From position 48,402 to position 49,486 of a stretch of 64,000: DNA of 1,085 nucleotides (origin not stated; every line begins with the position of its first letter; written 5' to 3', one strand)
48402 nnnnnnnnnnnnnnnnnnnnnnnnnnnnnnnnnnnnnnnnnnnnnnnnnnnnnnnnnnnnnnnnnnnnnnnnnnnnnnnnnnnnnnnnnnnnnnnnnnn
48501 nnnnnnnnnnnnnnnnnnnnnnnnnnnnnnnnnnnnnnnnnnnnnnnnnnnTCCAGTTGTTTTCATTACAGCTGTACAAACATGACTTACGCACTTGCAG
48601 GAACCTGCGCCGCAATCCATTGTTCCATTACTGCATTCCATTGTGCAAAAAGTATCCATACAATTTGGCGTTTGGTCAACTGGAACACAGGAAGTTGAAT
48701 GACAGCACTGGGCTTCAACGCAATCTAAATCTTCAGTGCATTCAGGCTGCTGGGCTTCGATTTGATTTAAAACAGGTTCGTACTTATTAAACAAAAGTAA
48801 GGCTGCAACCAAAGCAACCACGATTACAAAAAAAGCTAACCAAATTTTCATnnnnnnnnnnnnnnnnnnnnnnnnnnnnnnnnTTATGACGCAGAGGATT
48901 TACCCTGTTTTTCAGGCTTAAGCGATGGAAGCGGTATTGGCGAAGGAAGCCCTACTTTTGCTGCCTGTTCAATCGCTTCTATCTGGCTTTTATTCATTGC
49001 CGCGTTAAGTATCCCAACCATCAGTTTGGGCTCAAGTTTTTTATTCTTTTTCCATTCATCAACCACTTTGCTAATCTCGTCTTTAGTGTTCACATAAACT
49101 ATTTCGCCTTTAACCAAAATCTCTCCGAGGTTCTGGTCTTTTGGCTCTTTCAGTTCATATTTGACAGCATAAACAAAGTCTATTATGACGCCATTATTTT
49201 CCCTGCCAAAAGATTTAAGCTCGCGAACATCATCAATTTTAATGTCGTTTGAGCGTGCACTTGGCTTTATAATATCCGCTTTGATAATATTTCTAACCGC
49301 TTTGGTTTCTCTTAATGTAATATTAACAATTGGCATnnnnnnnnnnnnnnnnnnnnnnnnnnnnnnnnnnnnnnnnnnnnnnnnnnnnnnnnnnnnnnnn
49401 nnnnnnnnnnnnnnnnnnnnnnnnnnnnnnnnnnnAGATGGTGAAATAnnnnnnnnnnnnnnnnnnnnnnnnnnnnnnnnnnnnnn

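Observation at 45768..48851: Cluster of secreted Cys-rich mini-proteins, a Cys-motif membrane protein and a zinc-ribbon micro-gene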

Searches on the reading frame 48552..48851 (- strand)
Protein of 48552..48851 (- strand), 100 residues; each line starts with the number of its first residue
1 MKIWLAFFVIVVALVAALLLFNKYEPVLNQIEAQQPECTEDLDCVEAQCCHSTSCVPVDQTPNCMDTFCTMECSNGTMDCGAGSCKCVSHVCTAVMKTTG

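Call 7: search_protein_families(library=pfam, max_evalue=0.1, proteins=[window:48552-48851:-])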
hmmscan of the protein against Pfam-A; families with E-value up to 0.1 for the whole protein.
seq(100 aa): 0 families

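Call 8: find_homologous_proteins(query=window:48552-48851:-, max_evalue=0.01)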
Query seq(100 aa) (100 aa): 5 proteins with E <= 0.01 among 11 candidates.
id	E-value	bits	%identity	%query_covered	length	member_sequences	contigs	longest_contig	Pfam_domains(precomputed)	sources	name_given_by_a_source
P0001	8.5e-62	223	100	100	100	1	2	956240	-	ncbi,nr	ncbi:MAG: hypothetical protein PHC66_01055 [Candidatus Nanoarchaeia archaeon]|nr:hypothetical protei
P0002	1.6e-42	162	73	99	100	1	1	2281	-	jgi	jgi:hypothetical protein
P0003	1.1e-31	127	60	96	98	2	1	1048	-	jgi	jgi:hypothetical protein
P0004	1.5e-26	110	54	100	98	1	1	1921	-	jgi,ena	-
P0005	7.2e-15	73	50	84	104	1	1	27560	-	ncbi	ncbi:hypothetical protein ACFLZZ_04515 [Nanoarchaeota archaeon]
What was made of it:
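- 48549..48851 (-): P_B: 100-aa type II (signal-anchored) surface protein. Residues 1-33 are modelled as one helix that includes the TM segment. Residues ~36-97 form the 12-Cys domain. Identical to NCBI PHC66_01055 'hypothetical protein' of a Candidatus Nanoarchaeia archaeon (call 8).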

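Call 16: find_encoding_contigs(protein=P0005, flank=6000, max_places=3)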
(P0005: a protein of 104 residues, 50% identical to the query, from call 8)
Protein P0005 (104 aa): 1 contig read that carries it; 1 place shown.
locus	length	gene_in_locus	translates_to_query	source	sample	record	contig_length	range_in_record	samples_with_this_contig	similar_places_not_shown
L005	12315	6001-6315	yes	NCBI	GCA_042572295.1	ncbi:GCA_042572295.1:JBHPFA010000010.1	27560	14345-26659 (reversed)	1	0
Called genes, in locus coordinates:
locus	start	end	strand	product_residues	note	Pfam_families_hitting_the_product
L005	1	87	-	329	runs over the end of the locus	PF13476:AAA_23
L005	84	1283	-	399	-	PF00149:Metallophos, PF12850:Metallophos_2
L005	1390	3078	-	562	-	-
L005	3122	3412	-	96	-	-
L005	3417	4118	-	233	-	PF25231:DUF7847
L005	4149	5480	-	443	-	PF00753:Lactamase_B (weak), PF12706:Lactamase_B_2 (faint), PF22505:RNase_J_b_CASP, PF07521:RMMBL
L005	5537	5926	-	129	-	-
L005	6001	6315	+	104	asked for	-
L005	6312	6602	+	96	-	-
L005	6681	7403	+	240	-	PF10584:Proteasome_A_N, PF00227:Proteasome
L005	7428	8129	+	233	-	PF01172:SBDS_N, PF09377:SBDS_domain_II, PF20268:SBDS_C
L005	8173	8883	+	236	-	PF14382:ECR1_N (weak), PF21266:S1_RRP4 (faint), PF00013:KH_1, PF15985:KH_6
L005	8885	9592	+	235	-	PF01138:RNase_PH, PF03725:RNase_PH_C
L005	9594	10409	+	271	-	PF01138:RNase_PH, PF03725:RNase_PH_C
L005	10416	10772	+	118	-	PF01192:RNA_pol_Rpb6 (weak)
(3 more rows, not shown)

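Call 23: search_protein_families(library=ncbifam, max_evalue=1, proteins=[P0001])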
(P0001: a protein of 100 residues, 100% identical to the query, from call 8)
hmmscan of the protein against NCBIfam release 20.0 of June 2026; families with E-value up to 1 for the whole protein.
P0001 (100 aa): 1 family
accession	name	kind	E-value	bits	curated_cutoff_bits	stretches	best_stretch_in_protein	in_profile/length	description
NF002503.0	PRK01844.1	equivalog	0.13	12.2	135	1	1-20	1-20/73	YneF family protein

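Call 36: predict_structure(alignment_id=A3)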
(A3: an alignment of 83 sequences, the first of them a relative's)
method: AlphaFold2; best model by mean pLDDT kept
length: 100 residues; sequences in the alignment: 83
mean_pLDDT: 94.0   pTM: 0.68
mean pLDDT of the five models: 94.0, 93.9, 92.7, 92.6, 91.3
residues with pLDDT >= 90: 84; 70-90: 13; 50-70: 3; < 50: 0
segments of 3 or more residues with pLDDT < 50: none
pLDDT, mean of each block of 10 residues (from residue 1): 92 97 90 91 98 97 96 94 97 88
secondary structure, 60 per line:
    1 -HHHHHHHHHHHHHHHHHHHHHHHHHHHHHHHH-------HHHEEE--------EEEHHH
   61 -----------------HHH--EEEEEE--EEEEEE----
elements in order: H2-33 E44-46 E55-57 E83-88 E91-96
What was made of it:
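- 48549..48851 (-): AlphaFold2 with an 83-sequence alignment gives pLDDT 94 (call 36).
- On Bacteriocin/archaeocin-type toxin locus: The 19-20-residue hydrophobic segments, and the continuous helix 2-33 in the P_B model, argue for an uncleaved anchor (call 36).
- AlphaFold2 gives pLDDT 94 and pTM 0.68 (call 36). The hydrophobic segments are 19-20 residues long with no obvious cleavage site, so the proteins probably stay anchored (sequence; call 36 models residues 2-33 of P_B as one helix).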

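Call 38: fold_search(model_id=the predicted structure, library=pdb)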
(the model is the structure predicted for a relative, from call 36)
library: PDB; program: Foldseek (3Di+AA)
matches with E <= 10: 9; with E <= 0.001: 0
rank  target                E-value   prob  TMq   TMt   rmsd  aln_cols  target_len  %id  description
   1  8qmd_B                4.2e+00  0.04  0.20  0.17  10.0        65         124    9  Human NK cell receptor NKp80, extracellular domain (released 2025-04-02)
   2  8ezk_B                4.5e+00  0.02  0.16  0.10  11.5        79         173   15  Pfs25 in complex with transmission-reducing antibody AS01-04 (released 2023-08-16)
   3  8qmd_J                6.2e+00  0.03  0.20  0.17  10.0        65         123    9  Human NK cell receptor NKp80, extracellular domain (released 2025-04-02)
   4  7lbe_B                7.5e+00  0.02  0.16  0.08   9.5        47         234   17  CryoEM structure of the HCMV Trimer gHgLgO in complex with neutralizing fabs 13H11 and MSL-109 (released 2021-03-10)
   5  2m94_MODEL_1_A        8.0e+00  0.02  0.22  0.18   9.4        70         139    6  NMR structure of the lymphocyte receptor NKR-P1A (released 2014-06-11)
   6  8qmd_D                8.0e+00  0.02  0.20  0.17  10.0        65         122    9  Human NK cell receptor NKp80, extracellular domain (released 2025-04-02)
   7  8qmd_A                8.6e+00  0.02  0.20  0.17  10.0        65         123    9  Human NK cell receptor NKp80, extracellular domain (released 2025-04-02)
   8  1z1y_B                8.6e+00  0.01  0.16  0.10  11.1        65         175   20  Crystal structure of Methylated Pvs25, an ookinete protein from Plasmodium vivax (released 2005-12-06)
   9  9lq5_C                8.6e+00  0.01  0.18  0.06  11.9        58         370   12  Cryo-EM structure of Apo type III-B CRISPR-Cas effector complex (released 2025-11-26)

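Call 59: fold_search(model_id=the predicted structure, library=viral)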
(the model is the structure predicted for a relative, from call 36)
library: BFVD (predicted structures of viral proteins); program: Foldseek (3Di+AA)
matches with E <= 10: 20; with E <= 0.001: 0
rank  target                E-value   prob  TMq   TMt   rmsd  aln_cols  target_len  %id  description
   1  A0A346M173            2.7e+00  0.06  0.16  0.18   9.8        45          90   24  (no name in the UniProt tables at hand)
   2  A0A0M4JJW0            3.7e+00  0.10  0.31  0.09   7.7        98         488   17  (no name in the UniProt tables at hand)
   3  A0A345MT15            4.2e+00  0.04  0.16  0.15   7.9        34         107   12  Uncharacterized protein [crAssphage sp. isolate ctbg_1]
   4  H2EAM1                4.2e+00  0.02  0.16  0.10  15.2        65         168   15  Collagen-like protein [Megavirus courdo7]
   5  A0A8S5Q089            4.8e+00  0.02  0.17  0.03  15.2        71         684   13  Nucleoid-associated protein [Siphoviridae sp. ctR5S1]
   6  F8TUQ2                5.4e+00  0.02  0.18  0.25  12.6        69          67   14  (no name in the UniProt tables at hand)
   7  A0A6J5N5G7            6.2e+00  0.04  0.30  0.17  11.5       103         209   12  Uncharacterized protein [uncultured Caudovirales phage]
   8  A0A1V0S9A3            6.6e+00  0.04  0.27  0.24   9.6       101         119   16  Transmembrane protein [Catovirus CTV1]
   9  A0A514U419            6.6e+00  0.01  0.17  0.12  13.8        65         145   18  (no name in the UniProt tables at hand)
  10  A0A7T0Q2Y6            6.6e+00  0.01  0.19  0.05  17.0       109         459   11  (no name in the UniProt tables at hand)
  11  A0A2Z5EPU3            7.0e+00  0.03  0.16  0.03  10.4        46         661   26  (no name in the UniProt tables at hand)
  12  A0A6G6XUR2            7.0e+00  0.02  0.20  0.08  13.1        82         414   15  (no name in the UniProt tables at hand)
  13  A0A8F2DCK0            8.0e+00  0.02  0.19  0.11  10.3        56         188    5  (no name in the UniProt tables at hand)
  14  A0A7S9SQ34            8.5e+00  0.03  0.14  0.25   1.6        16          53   19  (no name in the UniProt tables at hand)
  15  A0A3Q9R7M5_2          8.5e+00  0.02  0.13  0.02   3.1        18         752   28  Receptor binding protein [Bacillus phage pW4]
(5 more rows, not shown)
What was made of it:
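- On EGF-like, defensin or cystine-knot families (Pfam): Foldseek of the pLDDT-94 P_B model against PDB gives nothing below E=4.2 (call 38), and against BFVD nothing below 2.7 (call 59).
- Tried and rejected: Foldseek against PDB and BFVD gave nothing significant (calls 38, 59).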

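Call 72: search_protein_families(library=phrogs, max_evalue=0.001, proteins=[P0001])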
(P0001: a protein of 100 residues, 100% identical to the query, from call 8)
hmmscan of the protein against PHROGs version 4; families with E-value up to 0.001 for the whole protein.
P0001 (100 aa): 0 families

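Call 85: search_protein_families(library=padloc, max_evalue=0.01, proteins=[P0001])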
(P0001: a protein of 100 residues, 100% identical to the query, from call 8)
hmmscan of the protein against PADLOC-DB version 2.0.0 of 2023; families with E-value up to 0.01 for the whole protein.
P0001 (100 aa): 0 families

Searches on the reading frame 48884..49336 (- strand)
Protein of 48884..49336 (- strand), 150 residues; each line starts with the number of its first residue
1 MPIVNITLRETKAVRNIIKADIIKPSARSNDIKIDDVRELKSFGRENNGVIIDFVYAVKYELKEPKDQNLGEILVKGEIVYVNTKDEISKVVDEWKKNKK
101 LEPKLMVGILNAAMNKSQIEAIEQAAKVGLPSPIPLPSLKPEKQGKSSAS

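Call 7: search_protein_families(library=pfam, max_evalue=0.1, proteins=[window:48884-49336:-])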
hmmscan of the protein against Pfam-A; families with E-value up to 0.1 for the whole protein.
window:48884-49336:- (150 aa): 1 family
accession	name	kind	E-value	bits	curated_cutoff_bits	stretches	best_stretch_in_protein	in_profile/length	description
PF18128.7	HydF_dimer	-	0.078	13.5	23.4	0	57-101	22-66/99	Hydrogen maturase F dimerization domain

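Call 23: search_protein_families(library=ncbifam, max_evalue=1, proteins=[window:48884-49336:-])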
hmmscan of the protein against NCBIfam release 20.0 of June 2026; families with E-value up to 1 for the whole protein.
window:48884-49336:- (150 aa): 1 family
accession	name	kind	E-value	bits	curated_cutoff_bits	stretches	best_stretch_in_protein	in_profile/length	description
NF010777.0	PRK14180.1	equivalog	0.069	12.6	544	1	73-133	2-64/282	bifunctional 5,10-methylene-tetrahydrofolate dehydrogenase/ 5,10-methylene-tetrahydrofolate cyclohydrolase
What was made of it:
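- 48884..49336 (-): 150-aa gene directly upstream of P_B (32-nt gap). No recognisable family. No Pfam or NCBIfam hit above threshold (calls 7, 23).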

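Call 85: search_protein_families(library=padloc, max_evalue=0.01, proteins=[window:48884-49336:-])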
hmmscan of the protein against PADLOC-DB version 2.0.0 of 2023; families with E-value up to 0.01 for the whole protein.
window:48884-49336:- (150 aa): 0 families
